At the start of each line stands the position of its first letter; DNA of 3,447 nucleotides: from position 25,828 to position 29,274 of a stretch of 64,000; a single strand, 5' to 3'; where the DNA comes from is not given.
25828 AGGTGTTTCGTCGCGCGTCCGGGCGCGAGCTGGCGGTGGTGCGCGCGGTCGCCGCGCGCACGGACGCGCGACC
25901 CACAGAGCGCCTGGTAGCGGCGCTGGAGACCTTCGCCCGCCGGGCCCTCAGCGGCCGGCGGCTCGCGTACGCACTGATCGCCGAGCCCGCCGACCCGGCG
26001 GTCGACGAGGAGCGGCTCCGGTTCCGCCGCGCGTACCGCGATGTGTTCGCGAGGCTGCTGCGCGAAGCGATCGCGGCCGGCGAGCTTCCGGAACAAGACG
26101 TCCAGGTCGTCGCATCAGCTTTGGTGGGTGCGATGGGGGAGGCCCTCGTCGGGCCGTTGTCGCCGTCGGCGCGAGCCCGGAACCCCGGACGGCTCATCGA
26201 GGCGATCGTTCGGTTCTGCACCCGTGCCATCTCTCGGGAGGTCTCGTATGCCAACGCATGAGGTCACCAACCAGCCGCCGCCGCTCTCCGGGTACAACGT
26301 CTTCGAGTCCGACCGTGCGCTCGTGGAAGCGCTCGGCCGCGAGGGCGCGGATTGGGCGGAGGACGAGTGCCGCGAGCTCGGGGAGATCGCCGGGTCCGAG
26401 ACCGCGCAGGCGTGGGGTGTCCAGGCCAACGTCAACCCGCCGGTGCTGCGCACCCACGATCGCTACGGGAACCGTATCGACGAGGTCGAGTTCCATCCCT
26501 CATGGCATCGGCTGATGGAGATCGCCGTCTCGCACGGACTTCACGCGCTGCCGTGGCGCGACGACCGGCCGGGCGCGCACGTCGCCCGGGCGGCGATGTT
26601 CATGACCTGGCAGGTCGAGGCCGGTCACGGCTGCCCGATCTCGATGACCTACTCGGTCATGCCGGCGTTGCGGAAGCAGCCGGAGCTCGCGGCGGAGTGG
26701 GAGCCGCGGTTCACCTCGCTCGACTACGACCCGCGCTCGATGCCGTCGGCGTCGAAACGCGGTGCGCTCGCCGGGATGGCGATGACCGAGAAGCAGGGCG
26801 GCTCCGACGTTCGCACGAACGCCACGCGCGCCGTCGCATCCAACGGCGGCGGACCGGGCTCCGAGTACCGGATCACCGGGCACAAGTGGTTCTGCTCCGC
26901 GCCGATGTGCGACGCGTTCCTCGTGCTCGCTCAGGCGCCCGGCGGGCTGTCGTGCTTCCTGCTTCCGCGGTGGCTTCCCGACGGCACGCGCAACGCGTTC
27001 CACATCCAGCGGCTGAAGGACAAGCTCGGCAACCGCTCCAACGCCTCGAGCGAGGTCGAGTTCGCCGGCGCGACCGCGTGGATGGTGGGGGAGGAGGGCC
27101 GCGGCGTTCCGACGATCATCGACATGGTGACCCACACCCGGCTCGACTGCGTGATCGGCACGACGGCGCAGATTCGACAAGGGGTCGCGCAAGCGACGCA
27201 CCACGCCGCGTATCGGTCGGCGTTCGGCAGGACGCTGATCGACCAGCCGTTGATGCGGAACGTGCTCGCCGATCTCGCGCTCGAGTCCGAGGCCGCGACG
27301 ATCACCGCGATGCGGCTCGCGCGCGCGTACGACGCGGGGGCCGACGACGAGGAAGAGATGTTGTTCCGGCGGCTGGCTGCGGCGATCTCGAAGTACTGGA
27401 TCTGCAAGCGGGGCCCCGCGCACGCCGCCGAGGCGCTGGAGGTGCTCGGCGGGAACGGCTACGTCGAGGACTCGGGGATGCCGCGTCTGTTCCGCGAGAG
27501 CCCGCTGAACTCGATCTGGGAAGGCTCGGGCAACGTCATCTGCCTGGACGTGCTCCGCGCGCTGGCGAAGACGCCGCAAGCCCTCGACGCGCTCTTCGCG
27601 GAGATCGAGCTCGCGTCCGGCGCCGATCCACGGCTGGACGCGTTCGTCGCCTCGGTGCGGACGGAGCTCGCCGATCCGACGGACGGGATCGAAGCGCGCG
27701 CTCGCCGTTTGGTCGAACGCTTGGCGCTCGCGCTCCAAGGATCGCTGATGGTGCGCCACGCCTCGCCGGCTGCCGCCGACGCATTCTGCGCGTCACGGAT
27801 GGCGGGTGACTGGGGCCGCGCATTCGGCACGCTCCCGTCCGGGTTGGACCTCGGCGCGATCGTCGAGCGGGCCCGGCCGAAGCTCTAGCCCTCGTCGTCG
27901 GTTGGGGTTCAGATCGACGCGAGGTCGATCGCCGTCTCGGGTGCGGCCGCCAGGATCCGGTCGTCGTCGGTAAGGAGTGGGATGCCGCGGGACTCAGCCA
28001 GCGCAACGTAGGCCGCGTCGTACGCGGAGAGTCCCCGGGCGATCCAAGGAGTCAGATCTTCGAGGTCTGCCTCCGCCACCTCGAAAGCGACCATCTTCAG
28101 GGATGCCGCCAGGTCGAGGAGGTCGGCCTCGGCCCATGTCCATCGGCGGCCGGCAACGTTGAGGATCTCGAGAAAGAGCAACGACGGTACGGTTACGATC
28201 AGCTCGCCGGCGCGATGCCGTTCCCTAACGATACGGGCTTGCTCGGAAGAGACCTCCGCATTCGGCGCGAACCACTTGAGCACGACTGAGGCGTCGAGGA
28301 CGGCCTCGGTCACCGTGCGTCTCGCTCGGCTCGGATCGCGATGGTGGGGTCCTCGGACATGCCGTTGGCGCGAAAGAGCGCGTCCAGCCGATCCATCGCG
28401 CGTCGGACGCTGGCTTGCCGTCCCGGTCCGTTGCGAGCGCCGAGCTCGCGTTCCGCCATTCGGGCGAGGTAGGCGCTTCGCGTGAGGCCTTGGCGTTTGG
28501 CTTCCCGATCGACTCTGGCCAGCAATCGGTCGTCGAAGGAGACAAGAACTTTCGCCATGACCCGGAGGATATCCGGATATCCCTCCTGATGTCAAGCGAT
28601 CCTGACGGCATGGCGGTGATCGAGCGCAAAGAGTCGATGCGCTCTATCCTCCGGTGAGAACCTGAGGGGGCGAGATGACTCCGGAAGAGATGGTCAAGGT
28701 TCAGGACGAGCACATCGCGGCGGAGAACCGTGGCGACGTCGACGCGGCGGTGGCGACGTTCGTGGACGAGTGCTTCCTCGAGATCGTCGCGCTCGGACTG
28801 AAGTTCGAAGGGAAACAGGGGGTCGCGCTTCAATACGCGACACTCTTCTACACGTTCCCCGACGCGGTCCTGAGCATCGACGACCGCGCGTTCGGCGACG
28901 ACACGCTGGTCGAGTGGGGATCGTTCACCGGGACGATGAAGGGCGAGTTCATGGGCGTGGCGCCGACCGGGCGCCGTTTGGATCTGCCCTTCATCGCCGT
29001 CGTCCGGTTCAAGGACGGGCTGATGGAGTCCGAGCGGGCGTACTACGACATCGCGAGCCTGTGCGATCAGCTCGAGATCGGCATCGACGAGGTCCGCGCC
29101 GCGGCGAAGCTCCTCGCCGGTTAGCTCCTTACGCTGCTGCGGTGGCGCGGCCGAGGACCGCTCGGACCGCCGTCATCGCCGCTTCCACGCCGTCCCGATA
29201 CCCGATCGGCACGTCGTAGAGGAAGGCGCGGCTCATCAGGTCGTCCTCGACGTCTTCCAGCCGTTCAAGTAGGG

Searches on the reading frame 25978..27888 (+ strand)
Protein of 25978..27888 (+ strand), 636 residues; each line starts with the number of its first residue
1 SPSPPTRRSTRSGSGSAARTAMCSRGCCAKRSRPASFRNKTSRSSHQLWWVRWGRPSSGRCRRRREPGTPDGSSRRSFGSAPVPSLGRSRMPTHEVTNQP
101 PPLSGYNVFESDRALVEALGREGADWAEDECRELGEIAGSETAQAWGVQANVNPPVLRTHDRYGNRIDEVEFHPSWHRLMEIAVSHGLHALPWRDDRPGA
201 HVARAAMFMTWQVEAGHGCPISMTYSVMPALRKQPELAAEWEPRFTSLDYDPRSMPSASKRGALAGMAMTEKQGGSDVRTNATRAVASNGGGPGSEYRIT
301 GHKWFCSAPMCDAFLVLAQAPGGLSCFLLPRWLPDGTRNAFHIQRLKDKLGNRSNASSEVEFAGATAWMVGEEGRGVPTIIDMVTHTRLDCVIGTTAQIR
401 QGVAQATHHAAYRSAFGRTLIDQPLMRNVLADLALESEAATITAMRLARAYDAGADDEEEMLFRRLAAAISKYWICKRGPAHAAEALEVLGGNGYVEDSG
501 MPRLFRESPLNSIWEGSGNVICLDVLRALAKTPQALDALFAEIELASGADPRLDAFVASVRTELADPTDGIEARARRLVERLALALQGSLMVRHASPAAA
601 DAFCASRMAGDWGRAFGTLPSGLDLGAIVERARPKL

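Call 72: search_protein_families(library=pfam, proteins=[window:25978-27888:+], max_evalue=0.0001)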
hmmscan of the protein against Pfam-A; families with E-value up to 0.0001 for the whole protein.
window:25978-27888:+ (636 aa): 5 families
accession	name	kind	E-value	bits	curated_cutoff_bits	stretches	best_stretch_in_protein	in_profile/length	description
PF18158.6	AidB_N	-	1.2e-62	211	22.9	1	98-252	1-156/156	Adaptive response protein AidB N-terminal domain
PF00441.29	Acyl-CoA_dh_1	-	7.4e-29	101.3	22.4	1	374-529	1-149/150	Acyl-CoA dehydrogenase, C-terminal domain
PF02770.24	Acyl-CoA_dh_M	-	1.4e-16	60.9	33.3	1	266-363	1-95/97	Acyl-CoA dehydrogenase, middle domain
PF08028.16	Acyl-CoA_dh_2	-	5.1e-07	30.5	22.7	1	403-507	15-122/134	Acyl-CoA dehydrogenase, C-terminal domain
PF22924.1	ACOX_C_alpha1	-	1.9e-06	28.2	27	1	387-529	7-168/169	Acyl-CoA oxidase, C-alpha1 domain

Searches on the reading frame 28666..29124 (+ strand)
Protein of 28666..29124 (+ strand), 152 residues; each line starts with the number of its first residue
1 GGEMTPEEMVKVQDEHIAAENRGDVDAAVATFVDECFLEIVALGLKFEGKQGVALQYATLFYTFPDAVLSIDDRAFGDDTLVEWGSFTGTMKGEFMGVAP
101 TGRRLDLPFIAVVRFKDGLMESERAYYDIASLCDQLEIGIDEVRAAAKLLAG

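Call 71: search_protein_families(library=pfam, proteins=[window:28666-29124:+], max_evalue=0.0001)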
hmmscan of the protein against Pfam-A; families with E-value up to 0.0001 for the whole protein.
window:28666-29124:+ (152 aa): 2 families
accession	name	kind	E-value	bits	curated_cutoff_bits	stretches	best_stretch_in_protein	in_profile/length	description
PF07366.18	SnoaL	-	3e-18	66.3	28.4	1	14-136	5-126/126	SnoaL-like polyketide cyclase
PF12680.13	SnoaL_2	-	6.6e-13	49.6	27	1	15-119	3-98/102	SnoaL-like domain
